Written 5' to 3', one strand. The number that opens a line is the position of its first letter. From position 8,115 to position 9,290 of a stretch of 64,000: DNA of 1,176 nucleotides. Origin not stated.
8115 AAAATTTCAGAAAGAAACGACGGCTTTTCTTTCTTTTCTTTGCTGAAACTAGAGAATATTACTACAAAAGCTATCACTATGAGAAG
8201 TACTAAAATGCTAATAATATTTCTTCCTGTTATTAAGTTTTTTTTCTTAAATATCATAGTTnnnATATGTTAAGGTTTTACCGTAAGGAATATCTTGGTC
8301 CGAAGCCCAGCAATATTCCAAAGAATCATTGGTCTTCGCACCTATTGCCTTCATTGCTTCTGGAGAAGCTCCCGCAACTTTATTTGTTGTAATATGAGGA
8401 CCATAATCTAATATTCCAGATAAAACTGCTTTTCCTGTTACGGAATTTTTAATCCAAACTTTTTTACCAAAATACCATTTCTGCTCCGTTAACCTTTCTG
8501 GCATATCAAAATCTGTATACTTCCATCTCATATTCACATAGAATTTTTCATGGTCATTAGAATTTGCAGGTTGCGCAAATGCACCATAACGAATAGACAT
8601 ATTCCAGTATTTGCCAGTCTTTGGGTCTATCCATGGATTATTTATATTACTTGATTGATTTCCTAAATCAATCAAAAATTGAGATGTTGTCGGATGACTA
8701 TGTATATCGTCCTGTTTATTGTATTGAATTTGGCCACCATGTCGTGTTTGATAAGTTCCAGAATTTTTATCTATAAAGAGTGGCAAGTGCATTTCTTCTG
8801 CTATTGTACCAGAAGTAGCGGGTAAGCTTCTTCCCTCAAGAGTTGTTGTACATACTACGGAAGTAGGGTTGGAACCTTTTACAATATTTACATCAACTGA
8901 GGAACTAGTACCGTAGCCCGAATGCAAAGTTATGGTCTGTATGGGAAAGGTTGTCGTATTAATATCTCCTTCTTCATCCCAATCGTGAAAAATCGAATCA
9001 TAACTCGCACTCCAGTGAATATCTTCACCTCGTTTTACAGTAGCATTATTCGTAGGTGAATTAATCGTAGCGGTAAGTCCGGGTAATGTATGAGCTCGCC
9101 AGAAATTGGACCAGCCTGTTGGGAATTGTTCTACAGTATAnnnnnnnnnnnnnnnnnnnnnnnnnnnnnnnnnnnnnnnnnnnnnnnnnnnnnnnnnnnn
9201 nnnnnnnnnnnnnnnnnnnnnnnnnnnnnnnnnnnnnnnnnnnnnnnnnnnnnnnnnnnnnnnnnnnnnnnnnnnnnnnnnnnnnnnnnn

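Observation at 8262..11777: Secreted transglutaminase-like protein whose nucleophile Cys appears replaced by Asp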

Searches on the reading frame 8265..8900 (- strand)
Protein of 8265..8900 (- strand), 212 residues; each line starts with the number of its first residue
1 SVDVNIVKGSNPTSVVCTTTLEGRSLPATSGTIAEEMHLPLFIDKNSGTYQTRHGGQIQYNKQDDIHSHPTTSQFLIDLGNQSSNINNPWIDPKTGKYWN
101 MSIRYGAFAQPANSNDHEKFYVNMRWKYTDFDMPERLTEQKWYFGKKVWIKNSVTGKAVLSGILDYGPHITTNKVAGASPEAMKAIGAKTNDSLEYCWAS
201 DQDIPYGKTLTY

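Call 15: search_protein_families(library=pfam, proteins=[window:8265-8801:-], max_evalue=10)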
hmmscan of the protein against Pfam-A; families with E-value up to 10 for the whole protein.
window:8265-8801:- (179 aa): 2 families
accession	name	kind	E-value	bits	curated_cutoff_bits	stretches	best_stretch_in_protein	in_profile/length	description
PF10946.13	DUF2625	-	0.043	13.3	27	1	60-112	131-183/207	Protein of unknown function DUF2625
PF15659.11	Toxin-JAB1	-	0.076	13.9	21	1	12-38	48-74/87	JAB-like toxin 1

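Call 16: find_homologous_proteins(query=window:8265-8900:-, max_evalue=0.001)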
Query window:8265-8900:- (212 aa): 7 proteins with E <= 0.001 among 90 candidates.
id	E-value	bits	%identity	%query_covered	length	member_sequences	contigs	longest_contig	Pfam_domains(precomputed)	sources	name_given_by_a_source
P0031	1.2e-75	272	58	100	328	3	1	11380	-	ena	-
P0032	4.0e-75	270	57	100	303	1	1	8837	-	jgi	-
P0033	1.9e-72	261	58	95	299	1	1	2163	-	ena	-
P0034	7.8e-66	240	54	100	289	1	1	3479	-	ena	-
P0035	2.9e-65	238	46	100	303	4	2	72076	-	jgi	-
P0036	7.4e-63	230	50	100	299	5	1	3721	-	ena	-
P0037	2.6e-44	170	52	75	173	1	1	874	-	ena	-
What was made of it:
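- Tried and rejected: Stand-alone tail proteins: I first took P0031-P0036 (about 300 aa) for independent copies of the tip (call 16).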

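Call 62: find_homologous_proteins(query=A7, max_evalue=0.01)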
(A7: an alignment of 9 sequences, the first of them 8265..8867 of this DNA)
Query A7 (9 sequences) (201 aa, profile of the alignment): 15 proteins with E <= 0.01 among 6272 candidates.
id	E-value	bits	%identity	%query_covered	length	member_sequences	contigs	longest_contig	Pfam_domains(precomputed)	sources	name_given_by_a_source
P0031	2.6e-105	368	59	100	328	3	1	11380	-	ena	-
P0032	7.1e-105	367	59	100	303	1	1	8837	-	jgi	-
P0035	4.7e-103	361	47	100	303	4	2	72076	-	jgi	-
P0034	1.6e-102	359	55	100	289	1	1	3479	-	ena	-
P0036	2.5e-100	352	52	100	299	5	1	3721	-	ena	-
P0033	4.9e-95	335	59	95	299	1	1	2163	-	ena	-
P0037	8.4e-72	259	52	80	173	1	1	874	-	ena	-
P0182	2.2e-9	55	35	50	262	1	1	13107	-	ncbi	-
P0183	6.8e-9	54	32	50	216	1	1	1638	-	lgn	-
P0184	8.8e-9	53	29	93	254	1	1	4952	-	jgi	jgi:hypothetical protein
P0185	9.6e-8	50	34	50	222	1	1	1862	-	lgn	-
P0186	1.0e-7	50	35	50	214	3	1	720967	-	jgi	-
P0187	3.5e-7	48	27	94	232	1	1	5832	-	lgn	-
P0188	2.3e-6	45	32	50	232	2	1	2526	-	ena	-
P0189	1.7e-4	39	35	45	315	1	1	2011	-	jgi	jgi:hypothetical protein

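Call 65: search_protein_families(library=pfam, proteins=[P0182, P0183, P0184, P0185, P0186, P0187, P0188, P0189], max_evalue=1)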
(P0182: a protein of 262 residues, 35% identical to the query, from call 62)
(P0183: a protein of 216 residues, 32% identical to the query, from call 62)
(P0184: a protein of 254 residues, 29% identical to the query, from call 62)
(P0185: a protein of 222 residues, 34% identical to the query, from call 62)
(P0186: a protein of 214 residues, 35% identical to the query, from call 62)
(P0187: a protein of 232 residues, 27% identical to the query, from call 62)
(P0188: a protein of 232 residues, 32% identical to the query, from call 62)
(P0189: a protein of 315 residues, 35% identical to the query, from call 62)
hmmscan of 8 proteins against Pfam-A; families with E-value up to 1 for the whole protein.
P0182 (262 aa): 0 families

P0183 (216 aa): 0 families

P0184 (254 aa): 0 families

P0185 (222 aa): 0 families

P0186 (214 aa): 0 families

P0187 (232 aa): 0 families

P0188 (232 aa): 1 family
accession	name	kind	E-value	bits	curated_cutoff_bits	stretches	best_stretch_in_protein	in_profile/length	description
PF13624.11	SurA_N_3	-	0.098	12.9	27.2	1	13-79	3-61/162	SurA-like N-terminal domain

P0189 (315 aa): 0 families
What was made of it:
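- Closest known: PrgK/VirB1-type wall hydrolases of type IV secretion systems. Different: They have no sequence match to the SLT, CHAP, LytM or NlpC/P60 domains (call 65), and their function is untested.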

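Call 66: search_solved_structures(query=A8, max_evalue=10, show_alignments=3)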
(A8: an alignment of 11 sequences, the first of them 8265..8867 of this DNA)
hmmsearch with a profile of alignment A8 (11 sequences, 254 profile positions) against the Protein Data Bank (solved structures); distinct sequences matched with E-value up to 10: 0.

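Call 81: find_encoding_contigs(protein=P0186, flank=8000, max_places=1)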
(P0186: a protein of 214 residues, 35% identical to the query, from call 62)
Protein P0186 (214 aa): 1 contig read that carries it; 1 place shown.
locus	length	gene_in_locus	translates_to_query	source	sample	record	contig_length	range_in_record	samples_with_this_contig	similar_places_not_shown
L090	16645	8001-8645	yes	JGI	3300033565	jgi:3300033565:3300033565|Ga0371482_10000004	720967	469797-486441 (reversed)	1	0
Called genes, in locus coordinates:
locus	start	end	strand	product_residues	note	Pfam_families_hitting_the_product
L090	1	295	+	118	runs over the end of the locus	PF18895:T4SS_pilin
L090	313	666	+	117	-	PF04956:TrbC (weak), PF18895:T4SS_pilin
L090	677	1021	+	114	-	PF18895:T4SS_pilin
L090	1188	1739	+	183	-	-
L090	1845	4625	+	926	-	-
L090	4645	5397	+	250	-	PF12666:PrgI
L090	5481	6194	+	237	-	PF26593:TraC-like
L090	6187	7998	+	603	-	PF03135:CagE_TrbE_VirB (faint), PF01935:DUF87 (weak), PF12846:AAA_10 (weak), PF19044:P-loop_TraG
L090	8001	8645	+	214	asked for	-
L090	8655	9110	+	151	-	-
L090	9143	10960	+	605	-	PF01520:Amidase_3, PF00877:NLPC_P60 (weak)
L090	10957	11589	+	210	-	-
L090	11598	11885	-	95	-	-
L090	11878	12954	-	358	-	PF02463:SMC_N, PF13175:AAA_15, PF13476:AAA_23, PF13555:AAA_29 (weak), PF13304:AAA_21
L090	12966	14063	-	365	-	PF00712:DNA_pol3_beta, PF02767:DNA_pol3_beta_2, PF02768:DNA_pol3_beta_3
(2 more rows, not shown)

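Call 82: find_encoding_contigs(protein=P0182, flank=8000, max_places=1)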
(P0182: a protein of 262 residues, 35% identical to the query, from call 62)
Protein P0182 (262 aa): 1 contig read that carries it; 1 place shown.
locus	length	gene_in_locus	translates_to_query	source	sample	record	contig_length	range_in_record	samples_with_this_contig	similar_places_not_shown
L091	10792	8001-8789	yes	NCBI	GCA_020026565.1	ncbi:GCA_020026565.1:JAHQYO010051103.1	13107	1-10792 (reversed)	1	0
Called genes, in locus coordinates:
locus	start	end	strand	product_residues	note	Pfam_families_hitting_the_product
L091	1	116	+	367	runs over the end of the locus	PF18895:T4SS_pilin (weak)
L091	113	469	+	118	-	PF04956:TrbC (weak), PF18895:T4SS_pilin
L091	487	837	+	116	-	PF04956:TrbC (weak), PF18895:T4SS_pilin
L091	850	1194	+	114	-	PF04956:TrbC (weak), PF18895:T4SS_pilin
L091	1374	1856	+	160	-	-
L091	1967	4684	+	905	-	PF19590:TrbL_3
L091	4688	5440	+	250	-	PF12666:PrgI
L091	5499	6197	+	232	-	PF26593:TraC-like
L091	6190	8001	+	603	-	PF01935:DUF87 (weak), PF12846:AAA_10 (faint), PF19044:P-loop_TraG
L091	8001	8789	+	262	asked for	-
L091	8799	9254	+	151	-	-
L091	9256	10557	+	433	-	-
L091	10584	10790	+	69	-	?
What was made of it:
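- Closest known: PrgK/VirB1-type wall hydrolases of type IV secretion systems. Same: They are encoded directly after the VirB4-type ATPase in T4SS operons (calls 81, 82), which is where PrgK lies in the Enterococcus pCF10 operon (own knowledge).
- The stand-alone relatives P0186 and P0182 lie directly after the VirB4-like ATPase in two T4SS operons (calls 62, 81, 82). The tip's relatives belong to T4SS operons, where wall hydrolases have a constructive role (calls 81, 82).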

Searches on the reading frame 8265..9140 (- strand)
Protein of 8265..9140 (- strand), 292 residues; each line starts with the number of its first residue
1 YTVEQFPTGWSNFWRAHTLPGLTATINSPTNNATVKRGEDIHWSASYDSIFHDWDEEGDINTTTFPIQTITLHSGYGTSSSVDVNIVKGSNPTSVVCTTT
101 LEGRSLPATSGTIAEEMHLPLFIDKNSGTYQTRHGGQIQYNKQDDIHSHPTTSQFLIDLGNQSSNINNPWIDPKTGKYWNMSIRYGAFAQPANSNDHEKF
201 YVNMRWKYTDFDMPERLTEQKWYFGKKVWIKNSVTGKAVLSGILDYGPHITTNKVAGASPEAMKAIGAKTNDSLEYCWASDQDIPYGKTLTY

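Call 15: search_protein_families(library=pfam, proteins=[window:8265-9140:-], max_evalue=10)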
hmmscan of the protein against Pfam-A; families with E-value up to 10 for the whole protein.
window:8265-9140:- (292 aa): 2 families
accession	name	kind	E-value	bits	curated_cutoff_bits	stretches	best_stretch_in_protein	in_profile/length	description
PF10946.13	DUF2625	-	0.1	12.1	27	1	173-223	131-181/207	Protein of unknown function DUF2625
PF15659.11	Toxin-JAB1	-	0.31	12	21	1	125-151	48-74/87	JAB-like toxin 1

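Call 30: predict_structure(alignment_id=A2)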
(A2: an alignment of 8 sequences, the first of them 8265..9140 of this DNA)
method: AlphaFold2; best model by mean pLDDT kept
length: 292 residues; sequences in the alignment: 8
mean_pLDDT: 39.8   pTM: 0.32
mean pLDDT of the five models: 39.8, 36.2, 36.0, 35.8, 34.5
residues with pLDDT >= 90: 0; 70-90: 16; 50-70: 40; < 50: 236
segments of 3 or more residues with pLDDT < 50: 1-12, 14-16, 73-292
pLDDT, mean of each block of 10 residues (from residue 1): 39 49 60 69 69 68 62 42 32 27 25 27 43 37 37 40 35 37 24 30 30 33 37 35 33 34 39 34 29 23
secondary structure, 60 per line:
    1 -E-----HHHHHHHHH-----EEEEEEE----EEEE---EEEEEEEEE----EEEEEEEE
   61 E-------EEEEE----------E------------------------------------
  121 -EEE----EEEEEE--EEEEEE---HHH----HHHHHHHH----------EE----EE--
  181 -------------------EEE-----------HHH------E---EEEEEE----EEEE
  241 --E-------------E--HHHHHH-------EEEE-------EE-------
elements in order: H8-16 E22-28 E33-36 E40-48 E53-61 E69-73 E122-124 E129-134 E137-142 H153-160 E200-202 E227-232 E237-240 H260-265 E273-276
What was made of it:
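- Its AF2 model failed (pLDDT 39.8, call 30).
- Tried and rejected: Structure of the tip: the AF2 model from 8 sequences gave pLDDT 39.8 (call 30).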

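Call 58: search_solved_structures(query=A2, max_evalue=10, show_alignments=3)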
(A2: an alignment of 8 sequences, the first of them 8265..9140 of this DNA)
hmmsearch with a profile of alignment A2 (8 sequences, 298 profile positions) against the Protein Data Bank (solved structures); distinct sequences matched with E-value up to 10: 1.
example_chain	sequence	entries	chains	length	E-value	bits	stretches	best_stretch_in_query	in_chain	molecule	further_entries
1yrz_A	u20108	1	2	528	0.29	13.6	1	155-223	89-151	xylan beta-1,4-xylosidase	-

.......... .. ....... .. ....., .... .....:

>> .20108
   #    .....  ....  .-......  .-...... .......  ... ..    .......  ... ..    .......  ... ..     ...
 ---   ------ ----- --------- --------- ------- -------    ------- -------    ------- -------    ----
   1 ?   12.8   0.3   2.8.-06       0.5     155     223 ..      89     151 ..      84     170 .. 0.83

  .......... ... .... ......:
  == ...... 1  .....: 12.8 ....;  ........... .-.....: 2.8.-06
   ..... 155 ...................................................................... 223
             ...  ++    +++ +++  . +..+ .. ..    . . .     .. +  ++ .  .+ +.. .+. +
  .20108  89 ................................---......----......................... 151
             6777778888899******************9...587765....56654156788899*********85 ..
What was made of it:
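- On RlpA/3D-type double-psi beta-barrel wall hydrolases (candidate for the window's tip): There is no hit in Pfam or among solved structures (calls 15, 58, 66).
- The window's tip has no significant match to any characterised domain (calls 15, 58, 66).
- Tried and rejected: Tip identity by sequence: Pfam on fragments at E up to 10 (call 15), two profile searches of solved structures (calls 58, 66) and Pfam on the stand-alone relatives (call 65) gave nothing significant.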
